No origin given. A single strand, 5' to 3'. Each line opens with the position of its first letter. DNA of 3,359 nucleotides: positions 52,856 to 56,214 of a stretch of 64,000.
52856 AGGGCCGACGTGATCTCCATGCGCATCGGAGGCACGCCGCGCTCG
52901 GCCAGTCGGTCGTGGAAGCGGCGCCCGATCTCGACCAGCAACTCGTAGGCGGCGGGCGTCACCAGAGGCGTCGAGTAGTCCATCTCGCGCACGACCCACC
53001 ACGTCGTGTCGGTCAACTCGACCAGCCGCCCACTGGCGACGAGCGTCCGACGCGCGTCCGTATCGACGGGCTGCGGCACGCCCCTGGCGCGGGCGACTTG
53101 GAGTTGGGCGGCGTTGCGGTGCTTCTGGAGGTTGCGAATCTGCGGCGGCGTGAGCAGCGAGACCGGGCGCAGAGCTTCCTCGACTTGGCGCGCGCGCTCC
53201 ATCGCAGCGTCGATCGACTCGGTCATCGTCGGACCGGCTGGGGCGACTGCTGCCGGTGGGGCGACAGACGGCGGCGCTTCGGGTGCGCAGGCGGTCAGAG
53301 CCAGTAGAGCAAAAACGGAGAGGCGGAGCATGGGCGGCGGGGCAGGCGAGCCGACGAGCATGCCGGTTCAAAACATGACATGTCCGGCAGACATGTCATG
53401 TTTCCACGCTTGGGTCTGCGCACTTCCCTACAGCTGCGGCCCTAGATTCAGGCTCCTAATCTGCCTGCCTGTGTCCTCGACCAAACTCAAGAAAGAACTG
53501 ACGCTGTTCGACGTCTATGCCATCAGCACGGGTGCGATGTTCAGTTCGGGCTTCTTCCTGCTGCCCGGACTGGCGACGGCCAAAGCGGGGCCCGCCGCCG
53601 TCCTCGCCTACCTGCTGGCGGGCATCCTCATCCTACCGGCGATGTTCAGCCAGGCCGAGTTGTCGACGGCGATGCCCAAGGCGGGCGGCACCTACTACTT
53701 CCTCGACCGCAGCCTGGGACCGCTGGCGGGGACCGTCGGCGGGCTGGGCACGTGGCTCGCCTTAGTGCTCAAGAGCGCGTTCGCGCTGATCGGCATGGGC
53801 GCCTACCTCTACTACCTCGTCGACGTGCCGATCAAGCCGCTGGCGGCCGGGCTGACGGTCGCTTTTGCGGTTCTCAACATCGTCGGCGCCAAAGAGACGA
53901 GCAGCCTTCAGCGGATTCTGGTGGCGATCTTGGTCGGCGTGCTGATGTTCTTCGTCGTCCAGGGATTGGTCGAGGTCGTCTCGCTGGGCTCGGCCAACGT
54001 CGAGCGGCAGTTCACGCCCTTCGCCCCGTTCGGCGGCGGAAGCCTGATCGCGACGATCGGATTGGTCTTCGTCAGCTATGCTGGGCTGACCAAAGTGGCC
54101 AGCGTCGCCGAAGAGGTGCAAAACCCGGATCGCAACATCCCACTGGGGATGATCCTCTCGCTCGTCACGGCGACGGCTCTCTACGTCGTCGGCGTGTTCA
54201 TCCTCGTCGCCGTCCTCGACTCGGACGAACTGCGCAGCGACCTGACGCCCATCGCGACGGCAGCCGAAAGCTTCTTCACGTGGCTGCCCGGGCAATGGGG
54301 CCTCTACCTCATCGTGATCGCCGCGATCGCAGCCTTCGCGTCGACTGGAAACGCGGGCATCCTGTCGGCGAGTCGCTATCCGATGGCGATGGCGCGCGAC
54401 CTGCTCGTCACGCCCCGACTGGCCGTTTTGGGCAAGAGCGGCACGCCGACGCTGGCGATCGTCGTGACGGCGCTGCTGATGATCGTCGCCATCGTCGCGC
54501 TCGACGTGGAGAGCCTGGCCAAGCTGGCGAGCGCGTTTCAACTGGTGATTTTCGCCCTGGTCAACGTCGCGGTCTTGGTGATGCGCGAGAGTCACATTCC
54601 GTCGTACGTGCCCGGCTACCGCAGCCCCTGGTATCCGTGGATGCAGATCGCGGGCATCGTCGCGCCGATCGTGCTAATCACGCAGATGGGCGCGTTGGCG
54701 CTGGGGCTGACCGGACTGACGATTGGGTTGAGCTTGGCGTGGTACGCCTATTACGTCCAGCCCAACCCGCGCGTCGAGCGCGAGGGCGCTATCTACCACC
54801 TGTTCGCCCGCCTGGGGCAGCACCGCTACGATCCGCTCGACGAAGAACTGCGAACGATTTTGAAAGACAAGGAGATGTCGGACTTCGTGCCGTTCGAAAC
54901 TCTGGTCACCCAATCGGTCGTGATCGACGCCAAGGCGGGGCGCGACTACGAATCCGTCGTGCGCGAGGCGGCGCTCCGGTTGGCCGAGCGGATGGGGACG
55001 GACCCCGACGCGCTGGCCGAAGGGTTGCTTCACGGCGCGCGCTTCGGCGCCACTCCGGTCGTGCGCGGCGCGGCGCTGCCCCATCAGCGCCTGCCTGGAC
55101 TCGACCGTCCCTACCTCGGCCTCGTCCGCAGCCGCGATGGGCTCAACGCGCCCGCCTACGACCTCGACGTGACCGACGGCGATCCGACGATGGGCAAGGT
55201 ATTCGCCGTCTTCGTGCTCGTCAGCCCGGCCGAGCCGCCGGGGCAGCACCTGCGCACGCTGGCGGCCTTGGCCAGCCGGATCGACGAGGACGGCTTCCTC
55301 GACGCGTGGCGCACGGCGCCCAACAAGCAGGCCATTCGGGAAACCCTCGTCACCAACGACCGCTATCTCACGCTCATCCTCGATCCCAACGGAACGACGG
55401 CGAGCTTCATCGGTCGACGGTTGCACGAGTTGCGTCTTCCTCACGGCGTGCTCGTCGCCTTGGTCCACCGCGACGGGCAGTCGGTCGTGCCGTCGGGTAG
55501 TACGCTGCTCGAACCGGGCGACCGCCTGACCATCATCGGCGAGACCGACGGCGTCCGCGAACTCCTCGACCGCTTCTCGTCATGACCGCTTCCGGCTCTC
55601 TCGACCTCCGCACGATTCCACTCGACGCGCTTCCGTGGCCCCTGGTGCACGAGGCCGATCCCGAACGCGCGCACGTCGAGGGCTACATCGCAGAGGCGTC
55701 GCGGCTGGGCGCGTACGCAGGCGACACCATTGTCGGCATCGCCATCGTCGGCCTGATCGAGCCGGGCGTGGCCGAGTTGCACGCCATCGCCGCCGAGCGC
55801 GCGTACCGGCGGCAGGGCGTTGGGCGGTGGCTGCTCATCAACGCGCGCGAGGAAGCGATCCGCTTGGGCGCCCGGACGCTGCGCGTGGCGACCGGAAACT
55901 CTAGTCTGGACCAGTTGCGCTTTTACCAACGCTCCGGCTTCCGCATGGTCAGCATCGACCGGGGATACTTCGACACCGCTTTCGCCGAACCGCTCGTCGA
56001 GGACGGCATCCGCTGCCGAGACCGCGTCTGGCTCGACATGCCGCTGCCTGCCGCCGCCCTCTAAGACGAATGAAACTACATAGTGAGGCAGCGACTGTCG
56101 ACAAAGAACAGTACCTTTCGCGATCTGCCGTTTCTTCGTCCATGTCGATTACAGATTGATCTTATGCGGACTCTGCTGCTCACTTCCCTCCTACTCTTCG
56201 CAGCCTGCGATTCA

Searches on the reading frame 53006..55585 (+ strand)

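Call 20: search_protein_families(library=pfam, proteins=[window:53006-55585:+])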
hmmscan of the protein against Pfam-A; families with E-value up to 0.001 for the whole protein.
window:53006-55585:+ (859 aa): 4 families
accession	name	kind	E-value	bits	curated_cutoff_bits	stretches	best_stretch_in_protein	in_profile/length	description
PF13520.12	AA_permease_2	-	3.9e-44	151.7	27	1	165-558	1-401/427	Amino acid permease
PF00324.27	AA_permease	-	1.2e-39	136.8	24.6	1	170-565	2-423/470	Amino acid permease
PF02080.26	TrkA_C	-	2.2e-14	53.5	27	1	799-857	10-70/71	TrkA-C domain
PF00359.27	PTS_EIIA_2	-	1.9e-09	38.1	27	1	639-781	8-141/144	Phosphoenolpyruvate-dependent sugar phosphotransferase system, EIIA 2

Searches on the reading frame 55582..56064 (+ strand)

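Call 84: search_protein_families(library=pfam, proteins=[window:55582-56064:+], max_evalue=0.01)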
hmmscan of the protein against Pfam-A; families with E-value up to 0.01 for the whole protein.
window:55582-56064:+ (160 aa): 6 families
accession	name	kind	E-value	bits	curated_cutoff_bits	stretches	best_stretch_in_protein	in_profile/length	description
PF00583.31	Acetyltransf_1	-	2.6e-13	50.7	20.7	1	24-120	19-116/116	Acetyltransferase (GNAT) family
PF13508.13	Acetyltransf_7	-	6.6e-10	39.7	27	1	44-121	8-83/84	Acetyltransferase (GNAT) domain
PF13673.13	Acetyltransf_10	-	1.5e-07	31.9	23.6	1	38-124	30-111/128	Acetyltransferase (GNAT) domain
PF13420.13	Acetyltransf_4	-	0.00067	20.2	24.3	1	44-130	54-144/155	Acetyltransferase (GNAT) domain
PF13480.13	Acetyltransf_6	-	0.00086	19.9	22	1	44-106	77-138/143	Acetyltransferase (GNAT) domain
PF23209.2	IDM1_C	-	0.0011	19.4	33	1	47-97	41-91/140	Increased DNA methylation 1, C-terminal domain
